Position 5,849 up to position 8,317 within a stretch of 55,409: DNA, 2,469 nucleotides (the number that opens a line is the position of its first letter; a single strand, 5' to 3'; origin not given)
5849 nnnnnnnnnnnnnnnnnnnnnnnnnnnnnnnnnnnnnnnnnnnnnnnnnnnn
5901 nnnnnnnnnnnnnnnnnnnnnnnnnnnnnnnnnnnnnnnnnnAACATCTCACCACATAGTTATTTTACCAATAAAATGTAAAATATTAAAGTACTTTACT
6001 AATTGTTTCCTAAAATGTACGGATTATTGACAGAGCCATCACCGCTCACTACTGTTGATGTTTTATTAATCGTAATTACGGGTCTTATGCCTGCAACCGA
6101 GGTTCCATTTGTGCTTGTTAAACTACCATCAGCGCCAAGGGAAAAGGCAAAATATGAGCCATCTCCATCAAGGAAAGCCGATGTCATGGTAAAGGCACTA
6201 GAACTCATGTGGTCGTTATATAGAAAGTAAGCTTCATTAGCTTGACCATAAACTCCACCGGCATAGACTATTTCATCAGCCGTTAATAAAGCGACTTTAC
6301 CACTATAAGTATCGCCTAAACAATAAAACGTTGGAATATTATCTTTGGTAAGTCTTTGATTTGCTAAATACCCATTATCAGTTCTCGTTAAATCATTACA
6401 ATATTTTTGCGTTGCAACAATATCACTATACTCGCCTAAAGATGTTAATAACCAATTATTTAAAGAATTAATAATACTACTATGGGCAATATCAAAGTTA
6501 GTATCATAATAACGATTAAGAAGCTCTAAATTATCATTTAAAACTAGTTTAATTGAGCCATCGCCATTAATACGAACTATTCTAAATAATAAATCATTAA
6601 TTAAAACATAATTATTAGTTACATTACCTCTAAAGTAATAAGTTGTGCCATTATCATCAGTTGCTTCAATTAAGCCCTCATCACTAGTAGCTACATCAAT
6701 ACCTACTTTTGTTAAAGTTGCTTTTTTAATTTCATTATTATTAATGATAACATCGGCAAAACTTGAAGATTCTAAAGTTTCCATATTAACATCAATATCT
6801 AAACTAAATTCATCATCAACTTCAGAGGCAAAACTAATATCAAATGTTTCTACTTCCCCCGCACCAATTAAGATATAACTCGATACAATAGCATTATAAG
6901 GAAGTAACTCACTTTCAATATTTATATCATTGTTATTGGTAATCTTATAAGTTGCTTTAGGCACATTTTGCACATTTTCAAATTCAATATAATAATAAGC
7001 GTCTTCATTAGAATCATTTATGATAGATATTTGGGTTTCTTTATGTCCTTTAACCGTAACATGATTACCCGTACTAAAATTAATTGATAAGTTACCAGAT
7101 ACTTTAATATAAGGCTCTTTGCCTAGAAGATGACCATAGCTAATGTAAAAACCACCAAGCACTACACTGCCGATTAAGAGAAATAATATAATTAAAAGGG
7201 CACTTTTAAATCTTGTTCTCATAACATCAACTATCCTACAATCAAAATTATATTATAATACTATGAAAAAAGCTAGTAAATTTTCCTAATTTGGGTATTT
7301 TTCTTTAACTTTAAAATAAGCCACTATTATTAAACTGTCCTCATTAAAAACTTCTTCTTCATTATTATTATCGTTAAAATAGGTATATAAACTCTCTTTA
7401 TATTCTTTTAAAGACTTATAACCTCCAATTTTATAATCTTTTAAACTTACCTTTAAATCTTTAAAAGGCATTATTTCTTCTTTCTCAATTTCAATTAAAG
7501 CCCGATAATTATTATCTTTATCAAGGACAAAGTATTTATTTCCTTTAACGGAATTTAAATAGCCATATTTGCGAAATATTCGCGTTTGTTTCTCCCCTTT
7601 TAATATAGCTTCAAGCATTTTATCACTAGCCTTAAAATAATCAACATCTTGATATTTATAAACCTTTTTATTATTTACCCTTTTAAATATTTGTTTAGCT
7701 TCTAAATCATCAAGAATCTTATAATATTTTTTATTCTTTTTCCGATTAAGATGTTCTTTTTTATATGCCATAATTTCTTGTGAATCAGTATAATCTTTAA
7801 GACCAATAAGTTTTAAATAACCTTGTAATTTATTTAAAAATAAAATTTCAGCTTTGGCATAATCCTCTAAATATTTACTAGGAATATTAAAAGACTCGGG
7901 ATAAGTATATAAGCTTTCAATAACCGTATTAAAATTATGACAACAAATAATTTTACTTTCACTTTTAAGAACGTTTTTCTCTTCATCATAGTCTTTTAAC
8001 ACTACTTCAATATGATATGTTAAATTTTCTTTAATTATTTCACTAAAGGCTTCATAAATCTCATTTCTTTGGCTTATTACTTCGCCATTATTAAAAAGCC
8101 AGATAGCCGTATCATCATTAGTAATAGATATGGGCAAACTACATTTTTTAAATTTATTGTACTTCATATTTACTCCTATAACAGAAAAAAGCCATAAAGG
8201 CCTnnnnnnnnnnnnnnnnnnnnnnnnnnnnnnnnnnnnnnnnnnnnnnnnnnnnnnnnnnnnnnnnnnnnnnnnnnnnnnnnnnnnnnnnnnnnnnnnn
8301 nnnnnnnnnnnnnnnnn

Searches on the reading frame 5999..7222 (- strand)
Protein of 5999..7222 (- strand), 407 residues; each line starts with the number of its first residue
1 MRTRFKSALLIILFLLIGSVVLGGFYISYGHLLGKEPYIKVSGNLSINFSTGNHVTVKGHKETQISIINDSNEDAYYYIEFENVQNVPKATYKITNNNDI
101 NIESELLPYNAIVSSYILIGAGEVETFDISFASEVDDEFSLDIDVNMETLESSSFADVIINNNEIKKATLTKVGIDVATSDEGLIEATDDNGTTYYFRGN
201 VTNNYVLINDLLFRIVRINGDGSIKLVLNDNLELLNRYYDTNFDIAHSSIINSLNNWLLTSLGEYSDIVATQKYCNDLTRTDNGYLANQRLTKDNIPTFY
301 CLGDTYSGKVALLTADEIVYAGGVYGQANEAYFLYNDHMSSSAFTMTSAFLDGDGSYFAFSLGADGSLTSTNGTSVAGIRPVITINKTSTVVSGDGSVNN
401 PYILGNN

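Call 4: search_protein_families(library=pfam, proteins=[window:5999-7222:-], max_evalue=1)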
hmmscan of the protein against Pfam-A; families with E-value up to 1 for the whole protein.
window:5999-7222:- (407 aa): 0 families

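Call 5: search_protein_families(library=ncbifam, proteins=[window:5999-7222:-], max_evalue=1)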
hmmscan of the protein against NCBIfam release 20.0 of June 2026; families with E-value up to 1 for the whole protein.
window:5999-7222:- (407 aa): 1 family
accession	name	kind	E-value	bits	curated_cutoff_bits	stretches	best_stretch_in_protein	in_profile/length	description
NF052601.1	undeca_RfbP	equivalog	0.04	13.2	330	1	188-267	73-152/244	undecaprenyl-phosphate galactose phosphotransferase family protein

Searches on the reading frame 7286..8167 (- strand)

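Call 20: search_protein_families(library=pfam, proteins=[window:7286-8167:-], max_evalue=0.01)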
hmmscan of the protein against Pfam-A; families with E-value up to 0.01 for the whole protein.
window:7286-8167:- (293 aa): 1 family
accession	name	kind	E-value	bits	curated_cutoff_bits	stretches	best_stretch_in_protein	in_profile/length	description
PF04266.20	ASCH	-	0.0056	17.8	21.2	1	182-286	5-100/103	ASCH domain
